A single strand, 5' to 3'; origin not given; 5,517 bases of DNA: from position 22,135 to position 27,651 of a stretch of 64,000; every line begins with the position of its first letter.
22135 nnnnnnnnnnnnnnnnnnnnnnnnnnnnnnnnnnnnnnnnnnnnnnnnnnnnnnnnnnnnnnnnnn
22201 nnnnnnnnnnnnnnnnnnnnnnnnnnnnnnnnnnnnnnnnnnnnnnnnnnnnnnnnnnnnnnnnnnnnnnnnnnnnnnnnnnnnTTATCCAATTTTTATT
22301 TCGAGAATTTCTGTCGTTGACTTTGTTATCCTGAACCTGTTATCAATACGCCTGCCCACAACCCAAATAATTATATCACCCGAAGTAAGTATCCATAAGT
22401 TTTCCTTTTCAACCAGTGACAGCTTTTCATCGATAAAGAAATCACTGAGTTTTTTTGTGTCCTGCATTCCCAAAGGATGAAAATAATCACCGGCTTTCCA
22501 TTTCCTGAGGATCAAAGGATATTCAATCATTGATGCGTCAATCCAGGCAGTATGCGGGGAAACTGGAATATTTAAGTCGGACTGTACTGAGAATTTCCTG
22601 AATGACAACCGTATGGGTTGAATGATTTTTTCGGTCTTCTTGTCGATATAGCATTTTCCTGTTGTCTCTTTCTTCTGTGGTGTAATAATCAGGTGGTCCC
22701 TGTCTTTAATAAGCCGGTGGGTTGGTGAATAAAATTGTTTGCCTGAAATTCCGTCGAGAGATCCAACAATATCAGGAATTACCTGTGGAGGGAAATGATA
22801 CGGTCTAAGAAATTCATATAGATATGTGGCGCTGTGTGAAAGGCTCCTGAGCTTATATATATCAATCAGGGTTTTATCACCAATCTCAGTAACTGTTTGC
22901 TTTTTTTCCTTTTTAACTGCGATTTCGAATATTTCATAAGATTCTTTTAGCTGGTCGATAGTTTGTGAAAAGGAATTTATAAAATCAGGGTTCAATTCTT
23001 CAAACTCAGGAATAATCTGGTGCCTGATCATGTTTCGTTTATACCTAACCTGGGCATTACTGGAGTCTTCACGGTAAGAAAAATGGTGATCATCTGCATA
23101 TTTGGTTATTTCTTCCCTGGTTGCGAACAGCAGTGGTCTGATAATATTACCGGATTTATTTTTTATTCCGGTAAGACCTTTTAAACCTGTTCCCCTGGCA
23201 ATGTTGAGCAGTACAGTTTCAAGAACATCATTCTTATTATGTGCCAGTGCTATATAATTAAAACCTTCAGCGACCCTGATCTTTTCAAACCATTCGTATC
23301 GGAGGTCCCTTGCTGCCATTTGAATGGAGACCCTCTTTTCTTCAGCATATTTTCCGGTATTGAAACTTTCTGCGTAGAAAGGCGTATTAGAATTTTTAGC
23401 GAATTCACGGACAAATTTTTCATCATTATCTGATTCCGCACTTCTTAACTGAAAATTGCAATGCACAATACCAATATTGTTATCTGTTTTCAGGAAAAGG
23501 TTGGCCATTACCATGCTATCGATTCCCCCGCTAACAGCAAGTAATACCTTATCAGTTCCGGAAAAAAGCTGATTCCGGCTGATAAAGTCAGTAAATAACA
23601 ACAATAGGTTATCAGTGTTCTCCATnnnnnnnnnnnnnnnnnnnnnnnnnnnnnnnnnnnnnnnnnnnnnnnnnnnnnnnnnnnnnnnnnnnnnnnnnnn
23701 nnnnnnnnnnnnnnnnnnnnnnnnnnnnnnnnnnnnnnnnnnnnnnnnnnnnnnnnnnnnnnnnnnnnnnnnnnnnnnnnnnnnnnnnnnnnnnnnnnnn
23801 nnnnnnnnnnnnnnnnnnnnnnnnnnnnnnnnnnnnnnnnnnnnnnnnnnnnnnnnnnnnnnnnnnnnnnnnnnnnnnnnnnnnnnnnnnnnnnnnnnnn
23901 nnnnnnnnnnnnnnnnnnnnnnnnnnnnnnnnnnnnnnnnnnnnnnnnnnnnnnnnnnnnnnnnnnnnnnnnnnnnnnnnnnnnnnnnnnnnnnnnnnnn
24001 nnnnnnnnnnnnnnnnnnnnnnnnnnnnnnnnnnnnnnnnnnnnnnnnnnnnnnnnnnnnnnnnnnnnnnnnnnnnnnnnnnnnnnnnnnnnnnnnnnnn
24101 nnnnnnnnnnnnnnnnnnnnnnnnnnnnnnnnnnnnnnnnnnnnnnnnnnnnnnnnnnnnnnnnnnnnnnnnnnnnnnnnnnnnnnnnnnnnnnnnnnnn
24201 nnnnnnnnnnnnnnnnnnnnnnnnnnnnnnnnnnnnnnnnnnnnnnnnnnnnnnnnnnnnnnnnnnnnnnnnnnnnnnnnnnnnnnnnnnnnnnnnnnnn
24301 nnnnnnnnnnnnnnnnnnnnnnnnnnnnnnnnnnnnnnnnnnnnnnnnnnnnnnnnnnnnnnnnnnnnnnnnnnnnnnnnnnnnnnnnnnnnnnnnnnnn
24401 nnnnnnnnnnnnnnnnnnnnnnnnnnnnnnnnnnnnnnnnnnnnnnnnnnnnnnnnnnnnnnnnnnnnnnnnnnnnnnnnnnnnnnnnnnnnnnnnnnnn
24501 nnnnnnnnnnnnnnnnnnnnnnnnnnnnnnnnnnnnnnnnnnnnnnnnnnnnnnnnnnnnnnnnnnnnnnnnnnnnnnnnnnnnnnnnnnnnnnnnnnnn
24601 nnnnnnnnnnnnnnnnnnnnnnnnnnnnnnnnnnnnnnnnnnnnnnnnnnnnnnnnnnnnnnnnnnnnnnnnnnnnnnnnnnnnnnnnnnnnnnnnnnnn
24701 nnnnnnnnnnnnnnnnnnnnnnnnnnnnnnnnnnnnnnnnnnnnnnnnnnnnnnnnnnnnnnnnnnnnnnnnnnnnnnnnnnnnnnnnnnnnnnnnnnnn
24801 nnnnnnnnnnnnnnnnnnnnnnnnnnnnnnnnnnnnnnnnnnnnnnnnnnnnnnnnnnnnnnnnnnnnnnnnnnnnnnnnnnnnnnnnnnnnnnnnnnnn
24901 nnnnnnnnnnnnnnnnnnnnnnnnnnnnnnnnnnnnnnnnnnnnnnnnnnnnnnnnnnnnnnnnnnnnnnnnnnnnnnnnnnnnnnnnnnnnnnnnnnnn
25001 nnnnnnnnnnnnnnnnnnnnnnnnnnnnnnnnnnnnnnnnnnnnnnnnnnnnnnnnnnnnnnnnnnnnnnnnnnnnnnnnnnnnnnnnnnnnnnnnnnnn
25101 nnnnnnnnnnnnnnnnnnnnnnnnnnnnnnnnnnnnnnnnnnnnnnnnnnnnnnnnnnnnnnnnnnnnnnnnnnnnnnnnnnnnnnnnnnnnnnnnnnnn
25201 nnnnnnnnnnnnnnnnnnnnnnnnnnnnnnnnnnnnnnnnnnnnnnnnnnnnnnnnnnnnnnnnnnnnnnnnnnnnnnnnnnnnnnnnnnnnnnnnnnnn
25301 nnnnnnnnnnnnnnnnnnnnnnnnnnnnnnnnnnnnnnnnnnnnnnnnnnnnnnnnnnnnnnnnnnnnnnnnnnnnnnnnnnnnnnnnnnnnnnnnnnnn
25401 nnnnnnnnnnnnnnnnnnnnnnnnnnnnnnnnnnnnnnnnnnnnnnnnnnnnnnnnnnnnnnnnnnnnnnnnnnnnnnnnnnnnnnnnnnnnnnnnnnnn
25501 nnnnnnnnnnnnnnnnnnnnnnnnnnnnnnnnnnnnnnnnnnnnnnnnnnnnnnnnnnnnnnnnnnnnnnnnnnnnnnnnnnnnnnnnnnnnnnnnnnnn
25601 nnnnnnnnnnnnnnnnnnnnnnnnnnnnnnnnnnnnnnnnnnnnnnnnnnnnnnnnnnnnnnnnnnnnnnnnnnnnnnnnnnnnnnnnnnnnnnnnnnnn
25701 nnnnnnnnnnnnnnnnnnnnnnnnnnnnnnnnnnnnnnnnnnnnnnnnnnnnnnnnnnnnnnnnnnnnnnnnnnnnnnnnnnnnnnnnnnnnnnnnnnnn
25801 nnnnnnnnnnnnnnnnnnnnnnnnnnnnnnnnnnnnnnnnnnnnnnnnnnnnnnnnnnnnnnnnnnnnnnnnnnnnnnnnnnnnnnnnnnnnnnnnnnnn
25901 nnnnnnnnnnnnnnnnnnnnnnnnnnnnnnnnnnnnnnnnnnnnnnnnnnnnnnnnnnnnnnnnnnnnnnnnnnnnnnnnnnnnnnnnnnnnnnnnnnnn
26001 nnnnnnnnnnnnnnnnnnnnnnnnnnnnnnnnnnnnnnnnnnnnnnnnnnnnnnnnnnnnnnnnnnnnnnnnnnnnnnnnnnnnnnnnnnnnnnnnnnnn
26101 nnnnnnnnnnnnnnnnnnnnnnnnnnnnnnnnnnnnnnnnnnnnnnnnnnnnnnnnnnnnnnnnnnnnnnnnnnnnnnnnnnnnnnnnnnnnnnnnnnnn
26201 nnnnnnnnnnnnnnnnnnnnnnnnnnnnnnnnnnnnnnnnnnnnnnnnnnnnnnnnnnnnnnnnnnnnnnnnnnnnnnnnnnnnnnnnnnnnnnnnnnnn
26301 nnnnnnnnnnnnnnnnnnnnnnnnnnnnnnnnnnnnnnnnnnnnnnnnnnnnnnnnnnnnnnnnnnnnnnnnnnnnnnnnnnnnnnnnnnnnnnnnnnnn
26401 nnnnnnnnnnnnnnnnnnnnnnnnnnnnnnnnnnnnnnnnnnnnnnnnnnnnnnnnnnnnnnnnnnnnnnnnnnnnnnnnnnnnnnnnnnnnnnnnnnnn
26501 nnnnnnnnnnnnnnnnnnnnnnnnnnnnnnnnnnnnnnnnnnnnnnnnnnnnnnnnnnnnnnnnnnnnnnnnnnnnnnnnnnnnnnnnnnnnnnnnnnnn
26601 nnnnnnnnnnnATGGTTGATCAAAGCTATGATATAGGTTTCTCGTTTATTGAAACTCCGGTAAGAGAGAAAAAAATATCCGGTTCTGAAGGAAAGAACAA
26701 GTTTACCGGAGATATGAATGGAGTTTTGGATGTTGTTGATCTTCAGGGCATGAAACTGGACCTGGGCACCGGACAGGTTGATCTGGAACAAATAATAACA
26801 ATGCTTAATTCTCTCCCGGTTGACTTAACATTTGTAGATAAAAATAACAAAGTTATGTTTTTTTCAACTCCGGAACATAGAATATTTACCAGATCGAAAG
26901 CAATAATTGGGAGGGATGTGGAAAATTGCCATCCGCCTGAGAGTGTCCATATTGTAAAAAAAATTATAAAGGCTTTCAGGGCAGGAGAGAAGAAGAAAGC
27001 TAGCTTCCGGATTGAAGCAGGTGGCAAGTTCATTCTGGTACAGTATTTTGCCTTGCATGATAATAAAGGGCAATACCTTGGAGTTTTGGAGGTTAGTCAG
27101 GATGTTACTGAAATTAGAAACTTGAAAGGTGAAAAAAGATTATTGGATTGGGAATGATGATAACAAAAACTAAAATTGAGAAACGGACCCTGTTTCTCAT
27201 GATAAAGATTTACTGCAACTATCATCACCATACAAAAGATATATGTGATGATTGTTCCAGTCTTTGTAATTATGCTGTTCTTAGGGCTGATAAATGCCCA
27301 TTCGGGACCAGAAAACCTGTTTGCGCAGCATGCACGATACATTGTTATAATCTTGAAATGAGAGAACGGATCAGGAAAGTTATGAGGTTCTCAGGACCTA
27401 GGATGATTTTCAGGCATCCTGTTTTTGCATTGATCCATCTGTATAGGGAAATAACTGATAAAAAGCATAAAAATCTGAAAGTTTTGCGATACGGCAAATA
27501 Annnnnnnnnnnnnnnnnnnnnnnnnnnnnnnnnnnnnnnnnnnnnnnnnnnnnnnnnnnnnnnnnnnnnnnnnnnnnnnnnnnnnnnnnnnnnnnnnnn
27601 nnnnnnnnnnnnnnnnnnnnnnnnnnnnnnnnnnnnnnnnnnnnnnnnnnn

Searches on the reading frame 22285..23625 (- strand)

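Call 13: search_protein_families(library=pfam, proteins=[window:22285-23625:-])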
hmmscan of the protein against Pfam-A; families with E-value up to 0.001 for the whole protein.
window:22285-23625:- (446 aa): 4 families
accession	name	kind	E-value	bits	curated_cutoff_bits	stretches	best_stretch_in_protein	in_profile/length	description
PF01171.26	ATP_bind_3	-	2.3e-52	177.8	27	1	26-203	1-182/182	PP-loop family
PF11734.13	TilS_C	-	1e-08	34.9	22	1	372-439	2-69/74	TilS substrate C-terminal domain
PF01507.26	PAPS_reduct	-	0.00052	20.5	22.5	0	27-66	2-41/175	Phosphoadenosine phosphosulfate reductase domain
PF02568.20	ThiI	-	0.00052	20.1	20.5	0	25-177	4-156/197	Thiamine biosynthesis protein (ThiI)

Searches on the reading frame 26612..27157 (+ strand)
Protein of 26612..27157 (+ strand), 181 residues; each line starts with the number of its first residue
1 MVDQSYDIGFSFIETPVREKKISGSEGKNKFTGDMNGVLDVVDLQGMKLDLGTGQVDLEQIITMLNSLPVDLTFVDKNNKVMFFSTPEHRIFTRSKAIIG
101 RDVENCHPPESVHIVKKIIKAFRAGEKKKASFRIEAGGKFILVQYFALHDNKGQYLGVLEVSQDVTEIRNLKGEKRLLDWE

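Call 13: search_protein_families(library=pfam, proteins=[window:26612-27157:+])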
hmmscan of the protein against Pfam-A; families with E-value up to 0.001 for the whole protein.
window:26612-27157:+ (181 aa): 3 families
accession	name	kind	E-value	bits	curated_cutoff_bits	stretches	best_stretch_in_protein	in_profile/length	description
PF13596.12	PAS_10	-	1.4e-31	109.7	22.1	1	63-166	3-106/106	PAS domain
PF08448.16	PAS_4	-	4.1e-05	24.2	23.1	1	65-168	1-108/110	PAS fold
PF13426.13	PAS_9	-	0.00014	22.6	27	1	74-167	6-103/103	PAS domain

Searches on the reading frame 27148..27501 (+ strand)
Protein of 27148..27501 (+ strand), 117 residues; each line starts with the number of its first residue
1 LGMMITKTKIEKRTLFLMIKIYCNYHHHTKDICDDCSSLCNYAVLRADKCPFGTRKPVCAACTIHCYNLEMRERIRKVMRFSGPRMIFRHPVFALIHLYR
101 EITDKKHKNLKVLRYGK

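Call 13: search_protein_families(library=pfam, proteins=[window:27148-27501:+])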
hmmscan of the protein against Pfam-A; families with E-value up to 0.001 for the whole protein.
window:27148-27501:+ (117 aa): 1 family
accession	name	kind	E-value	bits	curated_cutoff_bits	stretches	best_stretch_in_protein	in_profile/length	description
PF11756.13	YgbA_NO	-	4.1e-39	133.7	25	1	7-108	2-104/106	Nitrous oxide-stimulated promoter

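Call 73: find_encoding_contigs(protein=window:27148-27501:+, flank=1500, max_places=10)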
Protein window:27148-27501:+ (117 aa): no gene with exactly this product is on record in the collection.
